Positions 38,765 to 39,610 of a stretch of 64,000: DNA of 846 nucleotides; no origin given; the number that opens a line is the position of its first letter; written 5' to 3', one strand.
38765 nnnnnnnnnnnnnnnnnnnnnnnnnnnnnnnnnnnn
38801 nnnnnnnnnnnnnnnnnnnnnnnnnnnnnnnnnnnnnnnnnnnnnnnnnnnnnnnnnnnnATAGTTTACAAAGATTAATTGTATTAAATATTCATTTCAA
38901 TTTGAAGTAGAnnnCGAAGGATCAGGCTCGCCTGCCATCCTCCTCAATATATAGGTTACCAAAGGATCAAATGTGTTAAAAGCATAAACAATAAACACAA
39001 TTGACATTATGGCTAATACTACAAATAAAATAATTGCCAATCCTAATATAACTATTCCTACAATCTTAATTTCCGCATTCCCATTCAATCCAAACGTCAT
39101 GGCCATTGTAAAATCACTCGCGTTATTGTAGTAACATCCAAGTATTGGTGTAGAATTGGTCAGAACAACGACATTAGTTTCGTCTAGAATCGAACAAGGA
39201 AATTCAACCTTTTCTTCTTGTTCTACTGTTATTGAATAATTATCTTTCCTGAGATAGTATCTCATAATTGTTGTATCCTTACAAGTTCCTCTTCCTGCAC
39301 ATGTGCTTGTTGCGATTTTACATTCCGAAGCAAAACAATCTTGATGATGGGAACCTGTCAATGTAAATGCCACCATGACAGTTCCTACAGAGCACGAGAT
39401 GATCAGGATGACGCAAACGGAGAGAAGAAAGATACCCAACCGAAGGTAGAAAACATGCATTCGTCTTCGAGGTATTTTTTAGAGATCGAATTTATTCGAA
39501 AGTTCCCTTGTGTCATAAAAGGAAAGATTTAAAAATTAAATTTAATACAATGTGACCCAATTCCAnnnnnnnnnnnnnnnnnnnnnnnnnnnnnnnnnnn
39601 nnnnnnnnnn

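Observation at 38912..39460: Previously unrecognised family of small Cys-rich membrane proteins (two members, second at 47206..47563)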

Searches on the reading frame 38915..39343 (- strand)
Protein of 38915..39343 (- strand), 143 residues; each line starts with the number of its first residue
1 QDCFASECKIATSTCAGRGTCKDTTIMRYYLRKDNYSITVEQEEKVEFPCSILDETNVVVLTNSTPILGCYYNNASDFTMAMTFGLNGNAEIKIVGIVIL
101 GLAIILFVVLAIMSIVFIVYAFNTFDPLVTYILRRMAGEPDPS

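Call 52: search_protein_families(library=pfam, proteins=[window:38915-39343:-, window:38978-39343:-, window:38915-39280:-], max_evalue=10)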
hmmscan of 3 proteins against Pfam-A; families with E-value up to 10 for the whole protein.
seq(143 aa): 3 families
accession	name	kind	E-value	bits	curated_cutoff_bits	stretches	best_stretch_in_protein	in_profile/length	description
PF07850.20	Renin_r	-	0.22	12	27.8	1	99-137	35-72/79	Renin receptor-like transmembrane spanning segment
PF12955.13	Vps3844_C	-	5.3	7.7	27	0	4-36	2-34/104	Vacuolar sorting protein Vps3844, C-terminal domain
PF05751.16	FixH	-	6.3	7.2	23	0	99-130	8-39/150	FixH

seq(122 aa): 2 families
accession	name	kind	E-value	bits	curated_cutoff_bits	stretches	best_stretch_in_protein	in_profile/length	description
PF22812.1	CR_prot_dom_plant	-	0.5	11.3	34.1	1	86-116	35-63/71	Plant cysteine-rich protein domain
PF12955.13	Vps3844_C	-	2.5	8.8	27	0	4-36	2-34/104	Vacuolar sorting protein Vps3844, C-terminal domain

seq(122 aa): 3 families
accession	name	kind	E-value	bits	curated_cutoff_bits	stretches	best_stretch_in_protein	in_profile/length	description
PF07850.20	Renin_r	-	0.16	12.4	27.8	1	78-116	35-72/79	Renin receptor-like transmembrane spanning segment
PF22812.1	CR_prot_dom_plant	-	0.49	11.3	34.1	1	65-96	35-64/71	Plant cysteine-rich protein domain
PF05751.16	FixH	-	4.6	7.7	23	1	78-109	8-39/150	FixH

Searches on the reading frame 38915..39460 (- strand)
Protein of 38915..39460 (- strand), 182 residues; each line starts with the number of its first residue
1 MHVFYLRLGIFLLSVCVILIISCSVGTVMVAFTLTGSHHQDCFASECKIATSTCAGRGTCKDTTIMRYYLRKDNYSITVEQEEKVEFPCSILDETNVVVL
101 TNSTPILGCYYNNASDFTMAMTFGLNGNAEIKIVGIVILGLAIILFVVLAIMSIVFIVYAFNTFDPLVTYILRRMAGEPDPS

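Call 7: search_protein_families(library=pfam, proteins=[window:38915-39460:-], max_evalue=1)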
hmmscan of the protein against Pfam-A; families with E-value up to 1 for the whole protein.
seq(182 aa): 3 families
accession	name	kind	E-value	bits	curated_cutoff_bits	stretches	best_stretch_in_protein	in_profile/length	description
PF20990.2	DUF2207_C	-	0.24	11.5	33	1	9-155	139-188/247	Predicted membrane protein (DUF2207) C-terminal domain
PF12420.13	DUF3671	-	0.29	11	34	1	7-161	162-209/223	Fam-L, Fam-M like protein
PF15145.11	DUF4577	-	0.42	11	27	0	134-158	60-86/128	Domain of unknown function (DUF4577)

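Call 9: find_homologous_proteins(query=window:38915-39460:-, max_evalue=10)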
Query seq(182 aa) (182 aa): 1 proteins with E <= 10 among 67 candidates.
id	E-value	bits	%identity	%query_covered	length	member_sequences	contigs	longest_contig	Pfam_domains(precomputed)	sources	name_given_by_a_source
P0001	2.2e-114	397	100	100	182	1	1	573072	-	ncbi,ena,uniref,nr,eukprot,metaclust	ncbi:predicted protein [Naegleria gruberi]|uniref:Predicted protein n=1 Tax=Naegleria gruberi TaxID=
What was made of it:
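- Tried and rejected: The word-indexed protein search with member 1 found only itself (call 9).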

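Call 12: find_encoding_contigs(protein=P0001, flank=10000, max_places=3)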
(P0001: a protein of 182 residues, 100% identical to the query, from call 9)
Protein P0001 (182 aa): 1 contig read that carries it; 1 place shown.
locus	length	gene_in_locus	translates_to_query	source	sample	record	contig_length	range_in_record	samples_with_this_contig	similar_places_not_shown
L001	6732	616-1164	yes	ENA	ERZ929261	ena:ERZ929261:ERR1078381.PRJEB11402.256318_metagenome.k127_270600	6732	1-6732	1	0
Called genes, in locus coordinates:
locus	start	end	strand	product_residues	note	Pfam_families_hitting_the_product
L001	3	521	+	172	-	?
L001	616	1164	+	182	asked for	-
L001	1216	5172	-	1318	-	-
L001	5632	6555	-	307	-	PF00069:Pkinase, PF03109:ABC1 (weak), PF07714:PK_Tyr_Ser-Thr, PF00069:Pkinase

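Call 21: search_protein_representatives(alignment_id=A3)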
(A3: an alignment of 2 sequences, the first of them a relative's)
Query: 2 sequences, 182 profile positions. Proteins with E-value up to 0.001 (for the whole library): 1; up to 1e-10: 1; up to 1e-30: 1. The best 1 are listed.
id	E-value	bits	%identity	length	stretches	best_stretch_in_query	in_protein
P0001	5.4e-118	407.6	-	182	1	1-182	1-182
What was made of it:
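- Tried and rejected: The exhaustive profile search of 1.84 billion representatives found only member 1 itself at E<=1e-3 (call 21).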

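Call 26: find_related_loci(query=A1, collection=metagenome_contigs, flank=5000)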
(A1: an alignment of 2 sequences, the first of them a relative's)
Query A1 (182 aa) in metagenome_contigs; peptide patterns used: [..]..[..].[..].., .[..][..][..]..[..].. (x = any residue, [..] = any of these).
128 stretches matched a pattern, but none encodes a relative of the query by tblastn (E <= 1e-3).

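Call 32: predict_structure(alignment_id=A3)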
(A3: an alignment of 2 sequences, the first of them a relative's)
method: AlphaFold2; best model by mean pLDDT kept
length: 182 residues; sequences in the alignment: 2
mean_pLDDT: 53.8   pTM: 0.34
mean pLDDT of the five models: 53.8, 51.6, 49.6, 49.1, 47.3
residues with pLDDT >= 90: 0; 70-90: 62; 50-70: 23; < 50: 97
segments of 3 or more residues with pLDDT < 50: 36-131
pLDDT, mean of each block of 10 residues (from residue 1): 67 75 70 44 35 37 40 40 41 37 35 34 39 64 78 78 73 79 66
secondary structure, 60 per line:
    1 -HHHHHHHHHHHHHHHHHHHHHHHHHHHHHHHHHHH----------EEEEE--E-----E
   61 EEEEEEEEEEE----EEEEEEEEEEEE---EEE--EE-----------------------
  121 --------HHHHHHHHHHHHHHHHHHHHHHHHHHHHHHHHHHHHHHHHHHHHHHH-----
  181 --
elements in order: H2-36 E47-51 E60-71 E76-87 E91-93 H129-175
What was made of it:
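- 39350..39439 (-): Member 1 N-terminal hydrophobic stretch, residues 8-37 (30 uncharged residues). It is either a signal peptide (h-region 8-21, small residues S22/S24/G26) followed by a short conserved hydrophobic stub, or one long signal-anchor helix. AlphaFold gives a helix at 2-36 with pLDDT about 67-75 (call 32).
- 38978..39064 (-): Member 1 C-terminal transmembrane helix, residues 133-161. It is followed by a 21-residue hydrophilic tail with RR. AlphaFold gives a helix at 129-175 with pLDDT 73-79 (call 32).
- Tried and rejected: AlphaFold on member 1 gave mean pLDDT 53.8 with the ectodomain below 50 (call 32).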

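Call 44: search_solved_structures(query=P0001, max_evalue=10)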
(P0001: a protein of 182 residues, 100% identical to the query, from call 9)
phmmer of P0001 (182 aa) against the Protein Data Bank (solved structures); distinct sequences matched with E-value up to 10: 2.
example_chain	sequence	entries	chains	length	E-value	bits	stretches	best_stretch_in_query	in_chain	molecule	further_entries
7nde_A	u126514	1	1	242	1.6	11.6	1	100-143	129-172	Glucuronan lyase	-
7yz9_B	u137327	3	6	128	1.6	11.6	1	18-80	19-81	nanobody NB4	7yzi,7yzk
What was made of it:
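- Tried and rejected: PDB sequences gave only noise (call 44).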

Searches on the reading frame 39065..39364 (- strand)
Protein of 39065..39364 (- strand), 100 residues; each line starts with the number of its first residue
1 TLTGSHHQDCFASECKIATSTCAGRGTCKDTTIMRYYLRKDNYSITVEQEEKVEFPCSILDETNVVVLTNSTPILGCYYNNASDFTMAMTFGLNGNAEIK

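Call 50: search_protein_families(library=pfam, proteins=[window:39065-39364:-], max_evalue=10)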
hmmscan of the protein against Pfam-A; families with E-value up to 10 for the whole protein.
seq(100 aa): 1 family
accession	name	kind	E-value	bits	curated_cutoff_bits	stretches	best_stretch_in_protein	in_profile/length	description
PF12955.13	Vps3844_C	-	0.026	15.2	27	1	11-43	2-34/104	Vacuolar sorting protein Vps3844, C-terminal domain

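Call 65: predict_structure(protein=window:39071-39355:-)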
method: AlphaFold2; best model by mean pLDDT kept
length: 95 residues; sequences in the alignment: 1
mean_pLDDT: 47.1   pTM: 0.35
mean pLDDT of the five models: 47.1, 46.0, 42.8, 40.0, 39.7
residues with pLDDT >= 90: 0; 70-90: 0; 50-70: 40; < 50: 55
segments of 3 or more residues with pLDDT < 50: 1-18, 65-95
pLDDT, mean of each block of 10 residues (from residue 1): 39 46 56 53 57 57 46 39 38 32
secondary structure, 60 per line:
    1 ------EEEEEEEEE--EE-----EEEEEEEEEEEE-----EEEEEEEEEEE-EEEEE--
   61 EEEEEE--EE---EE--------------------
elements in order: E7-15 E25-36 E42-52 E54-58 E61-66
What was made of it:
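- The ectodomain model is unreliable, with pLDDT<50 (calls 32, 65), so no fold supports any function.
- Tried and rejected: On the ectodomain alone it gave 47.1 (call 65).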

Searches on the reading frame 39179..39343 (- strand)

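Call 52: search_protein_families(library=pfam, proteins=[window:39179-39343:-], max_evalue=10)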
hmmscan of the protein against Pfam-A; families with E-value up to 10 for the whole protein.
seq(55 aa): 1 family
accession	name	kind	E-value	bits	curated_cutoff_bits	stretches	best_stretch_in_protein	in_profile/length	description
PF12955.13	Vps3844_C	-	0.017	15.8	27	1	4-37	2-35/104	Vacuolar sorting protein Vps3844, C-terminal domain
